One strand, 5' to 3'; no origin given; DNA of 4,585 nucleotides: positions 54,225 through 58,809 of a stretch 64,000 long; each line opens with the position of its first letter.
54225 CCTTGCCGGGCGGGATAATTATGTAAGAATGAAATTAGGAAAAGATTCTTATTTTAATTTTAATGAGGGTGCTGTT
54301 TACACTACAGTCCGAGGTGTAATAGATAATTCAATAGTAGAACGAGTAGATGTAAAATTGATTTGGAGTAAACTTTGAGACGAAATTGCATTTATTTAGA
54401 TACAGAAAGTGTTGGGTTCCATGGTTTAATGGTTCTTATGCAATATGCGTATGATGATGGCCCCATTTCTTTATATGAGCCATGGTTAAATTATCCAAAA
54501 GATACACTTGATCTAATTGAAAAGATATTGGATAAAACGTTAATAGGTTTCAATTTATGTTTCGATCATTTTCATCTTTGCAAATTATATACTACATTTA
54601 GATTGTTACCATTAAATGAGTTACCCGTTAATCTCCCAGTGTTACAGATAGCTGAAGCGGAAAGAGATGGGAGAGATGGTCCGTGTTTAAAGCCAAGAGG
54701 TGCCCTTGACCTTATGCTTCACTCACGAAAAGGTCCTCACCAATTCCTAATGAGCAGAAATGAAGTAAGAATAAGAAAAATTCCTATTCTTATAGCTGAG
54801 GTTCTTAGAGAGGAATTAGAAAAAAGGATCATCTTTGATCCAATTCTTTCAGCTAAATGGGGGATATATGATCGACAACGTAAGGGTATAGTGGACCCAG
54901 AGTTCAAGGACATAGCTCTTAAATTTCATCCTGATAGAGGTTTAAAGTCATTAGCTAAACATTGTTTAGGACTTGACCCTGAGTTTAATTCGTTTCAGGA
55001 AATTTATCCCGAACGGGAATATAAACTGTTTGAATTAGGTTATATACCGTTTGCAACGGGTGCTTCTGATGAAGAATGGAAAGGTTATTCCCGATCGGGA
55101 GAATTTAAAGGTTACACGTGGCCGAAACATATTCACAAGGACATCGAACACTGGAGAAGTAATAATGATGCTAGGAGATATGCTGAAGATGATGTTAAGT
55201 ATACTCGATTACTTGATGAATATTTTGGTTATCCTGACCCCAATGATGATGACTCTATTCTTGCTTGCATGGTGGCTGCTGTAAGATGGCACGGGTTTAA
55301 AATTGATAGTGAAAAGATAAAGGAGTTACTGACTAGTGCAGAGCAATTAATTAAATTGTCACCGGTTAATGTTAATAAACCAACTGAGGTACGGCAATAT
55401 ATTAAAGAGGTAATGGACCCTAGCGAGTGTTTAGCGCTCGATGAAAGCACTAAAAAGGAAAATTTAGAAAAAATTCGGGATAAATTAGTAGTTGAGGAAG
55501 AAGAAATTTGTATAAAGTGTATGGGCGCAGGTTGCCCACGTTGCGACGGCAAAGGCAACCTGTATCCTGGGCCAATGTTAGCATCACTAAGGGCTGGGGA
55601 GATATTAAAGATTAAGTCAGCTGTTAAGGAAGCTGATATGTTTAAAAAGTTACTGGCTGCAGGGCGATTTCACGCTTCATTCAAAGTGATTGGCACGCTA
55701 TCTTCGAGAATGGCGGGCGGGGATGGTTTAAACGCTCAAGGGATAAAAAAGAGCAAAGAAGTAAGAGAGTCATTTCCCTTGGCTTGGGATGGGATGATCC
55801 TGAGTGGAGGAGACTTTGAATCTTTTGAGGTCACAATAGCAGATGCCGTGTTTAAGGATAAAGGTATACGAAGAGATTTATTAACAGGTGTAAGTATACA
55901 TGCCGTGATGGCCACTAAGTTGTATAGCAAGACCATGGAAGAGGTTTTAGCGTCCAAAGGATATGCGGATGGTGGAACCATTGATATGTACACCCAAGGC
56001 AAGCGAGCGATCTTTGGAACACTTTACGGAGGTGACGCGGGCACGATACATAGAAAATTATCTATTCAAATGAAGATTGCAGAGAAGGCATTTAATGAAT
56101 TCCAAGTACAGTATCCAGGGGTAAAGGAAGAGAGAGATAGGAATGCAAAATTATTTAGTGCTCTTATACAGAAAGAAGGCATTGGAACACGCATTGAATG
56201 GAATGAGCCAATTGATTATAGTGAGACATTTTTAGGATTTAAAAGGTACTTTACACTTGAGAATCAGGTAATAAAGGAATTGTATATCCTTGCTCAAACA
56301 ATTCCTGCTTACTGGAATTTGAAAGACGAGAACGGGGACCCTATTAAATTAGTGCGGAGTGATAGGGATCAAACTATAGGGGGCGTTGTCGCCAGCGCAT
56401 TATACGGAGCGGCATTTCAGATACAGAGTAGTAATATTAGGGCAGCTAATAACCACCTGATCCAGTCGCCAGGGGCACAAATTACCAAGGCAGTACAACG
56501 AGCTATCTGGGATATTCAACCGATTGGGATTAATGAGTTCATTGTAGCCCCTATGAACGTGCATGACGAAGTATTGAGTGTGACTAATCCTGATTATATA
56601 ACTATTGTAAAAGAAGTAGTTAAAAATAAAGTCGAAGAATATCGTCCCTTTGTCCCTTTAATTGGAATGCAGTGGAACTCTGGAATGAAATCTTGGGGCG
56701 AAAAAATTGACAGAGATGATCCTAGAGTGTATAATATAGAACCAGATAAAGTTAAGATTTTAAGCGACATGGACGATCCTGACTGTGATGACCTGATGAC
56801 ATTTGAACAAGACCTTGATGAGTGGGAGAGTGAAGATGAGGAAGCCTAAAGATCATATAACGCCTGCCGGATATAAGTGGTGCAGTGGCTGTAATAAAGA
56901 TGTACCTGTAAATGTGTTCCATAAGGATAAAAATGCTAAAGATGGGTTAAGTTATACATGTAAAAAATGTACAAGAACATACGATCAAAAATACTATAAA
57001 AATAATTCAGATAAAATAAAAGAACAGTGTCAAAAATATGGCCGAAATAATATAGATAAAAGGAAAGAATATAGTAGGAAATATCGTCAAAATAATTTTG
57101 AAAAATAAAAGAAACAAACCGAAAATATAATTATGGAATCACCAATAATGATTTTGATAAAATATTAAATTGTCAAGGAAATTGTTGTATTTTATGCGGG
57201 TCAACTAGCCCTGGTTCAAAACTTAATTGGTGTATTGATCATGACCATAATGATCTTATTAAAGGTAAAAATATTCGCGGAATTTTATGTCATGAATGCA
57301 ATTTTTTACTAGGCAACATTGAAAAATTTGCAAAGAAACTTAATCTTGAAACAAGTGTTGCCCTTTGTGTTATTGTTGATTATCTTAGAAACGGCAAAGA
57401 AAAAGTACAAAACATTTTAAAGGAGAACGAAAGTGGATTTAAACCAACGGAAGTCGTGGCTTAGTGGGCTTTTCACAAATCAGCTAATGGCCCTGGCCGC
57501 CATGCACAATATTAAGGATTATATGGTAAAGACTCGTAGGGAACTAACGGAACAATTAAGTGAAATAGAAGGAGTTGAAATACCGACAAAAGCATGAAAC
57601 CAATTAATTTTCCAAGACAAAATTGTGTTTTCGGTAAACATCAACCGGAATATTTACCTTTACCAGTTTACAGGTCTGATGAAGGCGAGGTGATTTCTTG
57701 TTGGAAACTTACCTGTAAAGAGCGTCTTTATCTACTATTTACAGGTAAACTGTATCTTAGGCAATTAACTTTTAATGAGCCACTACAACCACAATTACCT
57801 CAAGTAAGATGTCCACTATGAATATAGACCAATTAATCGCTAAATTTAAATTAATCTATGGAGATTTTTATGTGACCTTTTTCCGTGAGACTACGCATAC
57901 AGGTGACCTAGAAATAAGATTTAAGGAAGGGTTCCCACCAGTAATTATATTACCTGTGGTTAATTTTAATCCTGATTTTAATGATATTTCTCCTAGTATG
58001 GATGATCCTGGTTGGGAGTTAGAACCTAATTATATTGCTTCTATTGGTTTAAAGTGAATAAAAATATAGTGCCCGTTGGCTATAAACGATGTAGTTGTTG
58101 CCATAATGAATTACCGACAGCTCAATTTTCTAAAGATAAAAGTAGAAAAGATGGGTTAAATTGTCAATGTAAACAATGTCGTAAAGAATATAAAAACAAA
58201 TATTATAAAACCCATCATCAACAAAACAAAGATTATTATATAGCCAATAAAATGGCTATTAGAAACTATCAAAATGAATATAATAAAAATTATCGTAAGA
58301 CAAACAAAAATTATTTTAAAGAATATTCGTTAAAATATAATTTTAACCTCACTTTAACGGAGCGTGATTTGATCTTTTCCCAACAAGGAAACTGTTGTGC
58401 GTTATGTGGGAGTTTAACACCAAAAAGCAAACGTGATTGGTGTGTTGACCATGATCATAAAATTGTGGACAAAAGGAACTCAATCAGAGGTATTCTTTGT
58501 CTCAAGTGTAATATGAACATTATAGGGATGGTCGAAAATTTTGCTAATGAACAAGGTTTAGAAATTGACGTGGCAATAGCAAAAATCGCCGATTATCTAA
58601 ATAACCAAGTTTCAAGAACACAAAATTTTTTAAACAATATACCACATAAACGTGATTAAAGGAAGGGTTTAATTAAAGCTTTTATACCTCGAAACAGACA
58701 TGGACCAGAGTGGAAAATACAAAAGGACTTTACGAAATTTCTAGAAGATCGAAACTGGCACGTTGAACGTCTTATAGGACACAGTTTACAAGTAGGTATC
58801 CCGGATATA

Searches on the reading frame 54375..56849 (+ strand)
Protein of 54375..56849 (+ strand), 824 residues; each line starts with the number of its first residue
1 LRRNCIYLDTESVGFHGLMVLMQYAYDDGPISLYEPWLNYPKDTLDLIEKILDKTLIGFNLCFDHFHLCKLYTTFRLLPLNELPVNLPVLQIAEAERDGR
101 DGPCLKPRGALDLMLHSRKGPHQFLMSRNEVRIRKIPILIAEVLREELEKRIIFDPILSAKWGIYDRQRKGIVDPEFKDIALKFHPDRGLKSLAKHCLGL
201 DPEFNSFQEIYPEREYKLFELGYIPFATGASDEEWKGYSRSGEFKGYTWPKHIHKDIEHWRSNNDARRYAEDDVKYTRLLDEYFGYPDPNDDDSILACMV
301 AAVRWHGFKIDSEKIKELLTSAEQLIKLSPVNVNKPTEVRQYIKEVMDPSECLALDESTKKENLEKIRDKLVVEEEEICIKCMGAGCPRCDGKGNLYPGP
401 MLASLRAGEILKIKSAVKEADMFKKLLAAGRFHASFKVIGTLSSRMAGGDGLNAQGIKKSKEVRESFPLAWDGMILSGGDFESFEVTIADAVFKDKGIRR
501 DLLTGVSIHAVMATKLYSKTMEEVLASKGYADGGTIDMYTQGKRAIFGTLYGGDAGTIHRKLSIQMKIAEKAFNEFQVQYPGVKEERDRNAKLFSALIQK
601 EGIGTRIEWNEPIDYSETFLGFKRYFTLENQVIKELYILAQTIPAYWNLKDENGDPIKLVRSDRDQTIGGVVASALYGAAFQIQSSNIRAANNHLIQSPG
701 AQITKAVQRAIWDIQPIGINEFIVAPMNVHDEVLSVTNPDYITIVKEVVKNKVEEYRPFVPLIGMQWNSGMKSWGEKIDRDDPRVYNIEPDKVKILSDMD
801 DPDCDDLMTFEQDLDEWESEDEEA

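Call 5: search_protein_families(library=phrogs, proteins=[window:54375-56849:+], max_evalue=0.01)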
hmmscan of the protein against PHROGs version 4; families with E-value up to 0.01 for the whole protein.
window:54375-56849:+ (824 aa): 4 families
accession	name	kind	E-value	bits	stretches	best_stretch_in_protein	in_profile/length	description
phrog_17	-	DNA, RNA and nucleotide metabolism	5.3e-31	108.5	1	186-801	769-1255/1445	DNA polymerase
phrog_2573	-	DNA, RNA and nucleotide metabolism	8.7e-13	49.1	1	475-592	18-139/336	DNA polymerase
phrog_5995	-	DNA, RNA and nucleotide metabolism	7.7e-06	26.6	1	549-785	4-186/236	DNA polymerase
phrog_10285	-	DNA, RNA and nucleotide metabolism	0.0033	17.5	1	458-664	40-214/321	DNA polymerase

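Call 6: search_protein_families(library=pfam, proteins=[window:54375-56849:+], max_evalue=0.01)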
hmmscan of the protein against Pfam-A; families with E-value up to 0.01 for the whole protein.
window:54375-56849:+ (824 aa): 1 family
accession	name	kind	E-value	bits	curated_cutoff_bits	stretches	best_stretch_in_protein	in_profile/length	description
PF00476.26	DNA_pol_A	-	4.5e-17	62.5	34.3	1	412-774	87-379/381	DNA polymerase family A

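Call 10: search_dna_similar(query=window:54375-56849:+, collection=phages, mode=protein, max_rows=25)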
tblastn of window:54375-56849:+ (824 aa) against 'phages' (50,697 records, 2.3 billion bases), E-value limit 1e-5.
Records with a match: 54; places in all: 54; records where one place covers at least 80% of the query: 0.
Best place of each record, by identity: <60% 54.
By first word of the organism name: Enterococcus 20; Maribacter 8; Staphylococcus 8; Lactobacillus 7; Escherichia 2; Thermus 2; Bacteriophage 2; Salmonella 2; Bacillus 1; Listeria 1; and 1 more.
By host as written in the record: Enterococcus faecalis 8; Maribacter forsetii DSM18668 8; Lactobacillus plantarum 5; Enterococcus sp. 3; Staphylococcus sp. 3; Mammaliicoccus vitulinus C5817 3; Enterococcus faecalis 2008 2; - 2; and 18 more.
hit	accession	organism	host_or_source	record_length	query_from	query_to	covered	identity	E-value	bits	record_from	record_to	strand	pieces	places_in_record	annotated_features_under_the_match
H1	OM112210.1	Bacillus phage PK2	Bacillus sp. (in: Bacteria)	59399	400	736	41%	23.9%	4e-9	67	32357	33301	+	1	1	DNA polymerase I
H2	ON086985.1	Enterococcus phage 47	Enterococcus faecalis EnGen0243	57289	430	734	37%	24.9%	6e-7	60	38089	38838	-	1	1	DNA polymerase I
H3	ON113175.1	Enterococcus phage vB_OCPT_Toy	Enterococcus sp.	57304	430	734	37%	24.9%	1e-6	59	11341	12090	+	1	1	DNA-directed DNA polymerase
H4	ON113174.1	Enterococcus phage vB_OCPT_CCS3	Enterococcus sp.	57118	430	711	34%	26.1%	6e-7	60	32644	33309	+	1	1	DNA-directed DNA polymerase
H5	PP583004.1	Enterococcus phage SE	Enterococcus faecalis B-12629 (ATCC ...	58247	430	711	34%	25.8%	5e-7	60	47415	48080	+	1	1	DNA polymerase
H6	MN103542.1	Enterococcus phage vB_EfaS_EF1c55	Enterococcus faecalis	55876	430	711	34%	25.8%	7e-7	59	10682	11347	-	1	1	DNA polymerase I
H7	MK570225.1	Enterococcus phage vB_EfaS_PHB08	Enterococcus faecalis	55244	430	711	34%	25.8%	8e-7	59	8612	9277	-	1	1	DNA polymerase I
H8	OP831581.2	Enterococcus phage EFKL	Enterococcus faecalis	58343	430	711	34%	25.8%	8e-7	59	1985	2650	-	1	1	DNA polymerase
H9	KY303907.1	Enterococcus phage EF-P29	Enterococcus faecalis GF29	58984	430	711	34%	25.8%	8e-7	59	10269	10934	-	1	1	DNA polymerase I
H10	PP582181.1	Enterococcus phage vB_Efs10_KEN05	Enterococcus faecalis 6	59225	430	711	34%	25.8%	8e-7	59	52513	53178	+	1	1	DNA polymerase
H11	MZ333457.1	Enterococcus phage SSsP-1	Enterococcus sp.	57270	430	711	34%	25.8%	9e-7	59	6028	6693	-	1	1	DNA polymerase I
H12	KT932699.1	Enterococcus phage vB_EfaS_IME198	Enterococcus faecalis 2008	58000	430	711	34%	25.8%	1e-6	59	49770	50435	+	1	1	DNA polymerase I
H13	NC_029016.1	Enterococcus phage vB_EfaS_IME198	Enterococcus faecalis 2008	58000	430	711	34%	25.8%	1e-6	59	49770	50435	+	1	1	DNA polymerase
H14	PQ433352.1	Enterococcus phage vB_LilEfe_55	Enterococcus faecalis 95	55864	430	711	34%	25.5%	5e-7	60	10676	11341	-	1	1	DNA polymerase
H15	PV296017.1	Enterococcus phage fHoEfa01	Enterococcus faecalis #6467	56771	430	711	34%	25.2%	1e-6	59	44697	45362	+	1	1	DNA polymerase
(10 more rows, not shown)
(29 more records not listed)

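Call 12: find_homologous_proteins(query=window:54375-56846:+, max_evalue=1e-10)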
Query window:54375-56846:+ (824 aa): 1539 proteins with E <= 1e-10 among 8000 candidates; the best 120 are listed.
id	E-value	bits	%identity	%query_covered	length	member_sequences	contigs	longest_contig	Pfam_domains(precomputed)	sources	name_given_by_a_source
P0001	0.0e+0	1865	100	97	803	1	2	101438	PF00476.27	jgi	jgi:hypothetical protein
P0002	0.0e+0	1676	87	98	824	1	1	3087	PF00476.27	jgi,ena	-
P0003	0.0e+0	1144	61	100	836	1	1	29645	PF00476.27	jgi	-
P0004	0.0e+0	1132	59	100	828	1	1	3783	PF00476.27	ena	-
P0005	0.0e+0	1127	60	100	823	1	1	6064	PF00476.27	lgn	-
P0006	0.0e+0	1124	59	100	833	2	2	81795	PF00476.27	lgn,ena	-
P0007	0.0e+0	1123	61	96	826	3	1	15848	PF00476.27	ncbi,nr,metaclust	ncbi:MAG: hypothetical protein A2Z77_00485 [Chloroflexi bacterium RBG_13_51_36]|nr:MAG: hypothetical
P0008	0.0e+0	1116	59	99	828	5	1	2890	PF00476.27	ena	-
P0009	0.0e+0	1114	58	100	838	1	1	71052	PF00476.27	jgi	jgi:hypothetical protein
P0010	0.0e+0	1108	58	100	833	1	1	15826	PF00476.27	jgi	-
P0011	0.0e+0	1101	59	99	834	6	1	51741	PF00476.27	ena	-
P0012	0.0e+0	1097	58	100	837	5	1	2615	PF00476.27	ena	-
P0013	0.0e+0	1097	58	100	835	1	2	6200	PF00476.27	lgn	-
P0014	0.0e+0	1093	58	99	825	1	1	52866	PF00476.27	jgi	jgi:hypothetical protein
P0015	0.0e+0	1091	58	99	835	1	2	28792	PF00476.27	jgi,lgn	jgi:hypothetical protein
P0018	0.0e+0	1064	85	66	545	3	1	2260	PF00476.27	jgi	jgi:hypothetical protein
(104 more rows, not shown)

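Call 13: find_encoding_contigs(protein=P0001, flank=5000, max_places=3)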
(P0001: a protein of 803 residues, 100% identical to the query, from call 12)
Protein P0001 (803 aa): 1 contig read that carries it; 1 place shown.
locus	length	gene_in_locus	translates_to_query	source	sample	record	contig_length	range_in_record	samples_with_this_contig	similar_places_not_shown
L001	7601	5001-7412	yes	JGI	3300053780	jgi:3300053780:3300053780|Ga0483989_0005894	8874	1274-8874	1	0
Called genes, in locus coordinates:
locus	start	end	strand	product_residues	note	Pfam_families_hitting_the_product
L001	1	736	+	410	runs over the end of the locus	-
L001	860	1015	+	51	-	-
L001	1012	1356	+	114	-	-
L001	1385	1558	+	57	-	-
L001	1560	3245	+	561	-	PF02867:Ribonuc_red_lgC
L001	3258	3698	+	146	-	PF00692:dUTPase, PF22769:DCD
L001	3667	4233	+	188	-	PF00383:dCMP_cyt_deam_1, PF14437:MafB19-deam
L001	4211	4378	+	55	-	-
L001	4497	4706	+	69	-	-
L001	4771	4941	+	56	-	-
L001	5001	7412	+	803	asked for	PF00476:DNA_pol_A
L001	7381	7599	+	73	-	?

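Call 14: find_encoding_contigs(protein=P0003, flank=6000, max_places=2)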
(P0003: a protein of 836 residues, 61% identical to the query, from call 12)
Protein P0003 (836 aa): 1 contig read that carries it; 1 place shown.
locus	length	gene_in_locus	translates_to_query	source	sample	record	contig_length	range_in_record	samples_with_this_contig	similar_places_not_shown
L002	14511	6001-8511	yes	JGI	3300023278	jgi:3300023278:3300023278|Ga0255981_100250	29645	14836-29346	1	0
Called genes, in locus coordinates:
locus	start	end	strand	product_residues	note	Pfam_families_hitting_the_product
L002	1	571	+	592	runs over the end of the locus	PF13844:Glyco_transf_41 (weak)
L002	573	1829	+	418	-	-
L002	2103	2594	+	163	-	-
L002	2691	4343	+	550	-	PF02867:Ribonuc_red_lgC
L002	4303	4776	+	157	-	PF00692:dUTPase, PF22769:DCD (weak)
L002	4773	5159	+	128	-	-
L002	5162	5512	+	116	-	-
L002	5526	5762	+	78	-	-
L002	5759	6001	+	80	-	-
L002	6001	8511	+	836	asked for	PF00476:DNA_pol_A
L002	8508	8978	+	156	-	-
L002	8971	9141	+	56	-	-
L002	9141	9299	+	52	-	-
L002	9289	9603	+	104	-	-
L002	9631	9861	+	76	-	-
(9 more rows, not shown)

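Call 16: find_encoding_contigs(protein=P0002, flank=6000, max_places=3)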
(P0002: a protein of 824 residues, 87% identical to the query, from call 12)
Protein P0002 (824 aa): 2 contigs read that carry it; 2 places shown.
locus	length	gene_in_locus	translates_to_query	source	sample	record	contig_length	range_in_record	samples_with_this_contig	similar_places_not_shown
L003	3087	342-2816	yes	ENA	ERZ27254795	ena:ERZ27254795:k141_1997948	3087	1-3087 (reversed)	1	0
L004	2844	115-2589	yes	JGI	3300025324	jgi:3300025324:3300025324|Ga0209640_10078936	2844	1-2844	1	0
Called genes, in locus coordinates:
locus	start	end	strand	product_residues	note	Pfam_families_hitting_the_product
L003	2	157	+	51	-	?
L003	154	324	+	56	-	-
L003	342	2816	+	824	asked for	PF00476:DNA_pol_A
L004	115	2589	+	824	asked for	PF00476:DNA_pol_A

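Call 17: find_encoding_contigs(protein=P0018, flank=6000, max_places=3)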
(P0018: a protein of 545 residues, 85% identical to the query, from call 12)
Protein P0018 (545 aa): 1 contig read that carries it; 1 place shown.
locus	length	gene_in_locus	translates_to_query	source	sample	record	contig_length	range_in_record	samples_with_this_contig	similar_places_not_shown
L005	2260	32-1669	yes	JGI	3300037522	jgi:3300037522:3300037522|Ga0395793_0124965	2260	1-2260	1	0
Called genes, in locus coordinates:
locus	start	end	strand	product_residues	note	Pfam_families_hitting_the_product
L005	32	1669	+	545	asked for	PF00476:DNA_pol_A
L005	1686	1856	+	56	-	-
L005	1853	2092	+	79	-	-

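Call 25: find_related_loci(query=A1, collection=viral_contigs, flank=8000)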
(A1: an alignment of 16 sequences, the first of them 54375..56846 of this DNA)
Query A1 (824 aa) in viral_contigs; peptide patterns used: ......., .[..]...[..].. (x = any residue, [..] = any of these).
103 stretches matched a pattern; 73 encode a relative of the query (tblastn E <= 1e-3); 73 distinct loci.
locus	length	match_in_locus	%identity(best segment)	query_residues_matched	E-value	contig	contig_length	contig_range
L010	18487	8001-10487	58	1-818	0e+0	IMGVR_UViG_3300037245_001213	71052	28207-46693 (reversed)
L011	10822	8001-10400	59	2-777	0e+0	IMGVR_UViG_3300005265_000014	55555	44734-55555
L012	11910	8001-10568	55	1-811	0e+0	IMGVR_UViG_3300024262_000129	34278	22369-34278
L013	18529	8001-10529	55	1-823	0e+0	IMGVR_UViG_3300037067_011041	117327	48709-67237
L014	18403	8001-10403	58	1-777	0e+0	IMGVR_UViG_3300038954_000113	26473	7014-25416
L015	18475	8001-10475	56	3-824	0e+0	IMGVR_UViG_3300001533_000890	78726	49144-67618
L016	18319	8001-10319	56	7-777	0e+0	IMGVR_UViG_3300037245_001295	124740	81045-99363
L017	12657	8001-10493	59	1-823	0e+0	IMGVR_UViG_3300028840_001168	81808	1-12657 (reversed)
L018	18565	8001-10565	52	1-786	0e+0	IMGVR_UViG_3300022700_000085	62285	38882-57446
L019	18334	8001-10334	52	6-777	0e+0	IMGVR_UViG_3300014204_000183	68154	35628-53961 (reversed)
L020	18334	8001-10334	52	6-777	0e+0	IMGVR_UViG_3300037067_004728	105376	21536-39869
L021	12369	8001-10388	51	6-799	0e+0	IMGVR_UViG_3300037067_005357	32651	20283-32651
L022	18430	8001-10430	50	6-777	0e+0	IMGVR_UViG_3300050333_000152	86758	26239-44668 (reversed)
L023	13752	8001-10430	50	6-777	0e+0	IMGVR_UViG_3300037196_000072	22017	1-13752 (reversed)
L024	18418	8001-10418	50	6-777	0e+0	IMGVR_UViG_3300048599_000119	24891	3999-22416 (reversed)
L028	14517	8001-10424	49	6-777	0e+0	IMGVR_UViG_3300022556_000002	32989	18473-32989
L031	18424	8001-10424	50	6-777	0e+0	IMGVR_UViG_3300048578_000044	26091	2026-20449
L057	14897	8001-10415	49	2-777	0e+0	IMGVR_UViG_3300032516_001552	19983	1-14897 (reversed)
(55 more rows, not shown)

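Call 50: search_protein_families(library=phrogs, proteins=[L031:5608-5832:+, L023:5597-5827:+, L028:5307-5495:+, L057:4417-4665:+, L031:4991-5341:+, L031:5932-6789:+], max_evalue=1)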
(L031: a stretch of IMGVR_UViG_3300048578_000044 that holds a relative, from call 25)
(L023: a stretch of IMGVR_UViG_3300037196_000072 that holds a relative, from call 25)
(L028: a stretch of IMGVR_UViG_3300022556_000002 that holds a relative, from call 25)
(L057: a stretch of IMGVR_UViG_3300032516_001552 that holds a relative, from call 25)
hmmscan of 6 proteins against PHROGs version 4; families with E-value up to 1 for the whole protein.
L031:5608-5832:+ (75 aa): 0 families

L023:5597-5827:+ (77 aa): 0 families

L028:5307-5495:+ (63 aa): 0 families

L057:4417-4665:+ (83 aa): 0 families

L031:4991-5341:+ (117 aa): 1 family
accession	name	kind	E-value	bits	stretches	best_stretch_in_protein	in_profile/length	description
phrog_30489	-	unknown function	0.064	14.5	1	91-113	89-111/113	-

L031:5932-6789:+ (286 aa): 4 families
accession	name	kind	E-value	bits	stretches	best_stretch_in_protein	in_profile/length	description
phrog_1649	-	other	7.3e-08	32.4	1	15-109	30-106/308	metallo-phosphoesterase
phrog_7339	-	DNA, RNA and nucleotide metabolism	6e-05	23.5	2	19-117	28-128/263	DNA repair exonuclease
phrog_547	-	other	0.00014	22.1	1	16-112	24-115/245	phosphoesterase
phrog_100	-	DNA, RNA and nucleotide metabolism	0.34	10.2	1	20-71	28-79/989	SbcD-like subunit of palindrome specific endonuclease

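Call 51: search_protein_families(library=padloc, proteins=[L031:5608-5832:+], max_evalue=1)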
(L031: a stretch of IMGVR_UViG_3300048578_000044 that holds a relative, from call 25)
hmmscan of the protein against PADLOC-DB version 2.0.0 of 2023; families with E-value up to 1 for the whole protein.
L031:5608-5832:+ (75 aa): 0 families

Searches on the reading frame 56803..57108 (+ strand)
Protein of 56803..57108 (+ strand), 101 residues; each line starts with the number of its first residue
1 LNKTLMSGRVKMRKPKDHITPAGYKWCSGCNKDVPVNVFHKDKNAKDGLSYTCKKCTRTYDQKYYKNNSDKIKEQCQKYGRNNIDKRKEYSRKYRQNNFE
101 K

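Call 5: search_protein_families(library=phrogs, proteins=[window:56803-57108:+], max_evalue=0.01)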
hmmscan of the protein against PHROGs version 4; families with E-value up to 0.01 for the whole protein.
window:56803-57108:+ (101 aa): 10 families
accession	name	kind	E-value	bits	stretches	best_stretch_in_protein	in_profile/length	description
phrog_1035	-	DNA, RNA and nucleotide metabolism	6.3e-12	46.9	1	11-98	49-135/271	endonuclease VII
phrog_2340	-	DNA, RNA and nucleotide metabolism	2.9e-10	41.6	1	25-99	9-85/171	endonuclease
phrog_5558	-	moron, auxiliary metabolic gene and host takeover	1e-07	33.2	1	19-77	60-118/130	Lar-like restriction alleviation protein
phrog_2255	-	DNA, RNA and nucleotide metabolism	2.4e-07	31.4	1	7-80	36-108/211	HNH endonuclease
phrog_2633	-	DNA, RNA and nucleotide metabolism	1.2e-06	29.7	1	22-81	11-69/142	endonuclease VII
phrog_30859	-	unknown function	0.00084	21.1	1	25-98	3-68/117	-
phrog_24058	-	unknown function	0.0018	19.7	1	25-59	6-40/98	-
phrog_6611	-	unknown function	0.002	19.3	1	24-61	141-178/180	-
phrog_2539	-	unknown function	0.0023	18.8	1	19-89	92-156/229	-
phrog_12813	-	unknown function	0.0034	18.2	1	22-59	151-188/199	-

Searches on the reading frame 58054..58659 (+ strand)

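Call 49: search_protein_families(library=phrogs, proteins=[window:58054-58659:+], max_evalue=0.0001)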
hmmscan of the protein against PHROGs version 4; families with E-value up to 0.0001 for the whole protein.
window:58054-58659:+ (201 aa): 8 families
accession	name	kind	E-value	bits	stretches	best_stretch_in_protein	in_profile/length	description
phrog_1035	-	DNA, RNA and nucleotide metabolism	2e-23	84.6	1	7-155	60-209/271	endonuclease VII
phrog_2633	-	DNA, RNA and nucleotide metabolism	2e-21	77.6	1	9-161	12-123/142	endonuclease VII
phrog_2914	-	DNA, RNA and nucleotide metabolism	6.8e-21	75.9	1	27-162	10-140/190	endonuclease VII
phrog_423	-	DNA, RNA and nucleotide metabolism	2.7e-13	51.2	1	103-190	14-103/159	endonuclease VII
phrog_307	-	DNA, RNA and nucleotide metabolism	3e-12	48.2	1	36-159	57-161/334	endonuclease VII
phrog_5558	-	moron, auxiliary metabolic gene and host takeover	1.3e-07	32.9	1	10-60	65-115/130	Lar-like restriction alleviation protein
phrog_2340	-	DNA, RNA and nucleotide metabolism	1.6e-06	29.3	1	10-94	8-104/171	endonuclease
phrog_2255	-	DNA, RNA and nucleotide metabolism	6.1e-05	23.6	0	9-120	52-118/211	HNH endonuclease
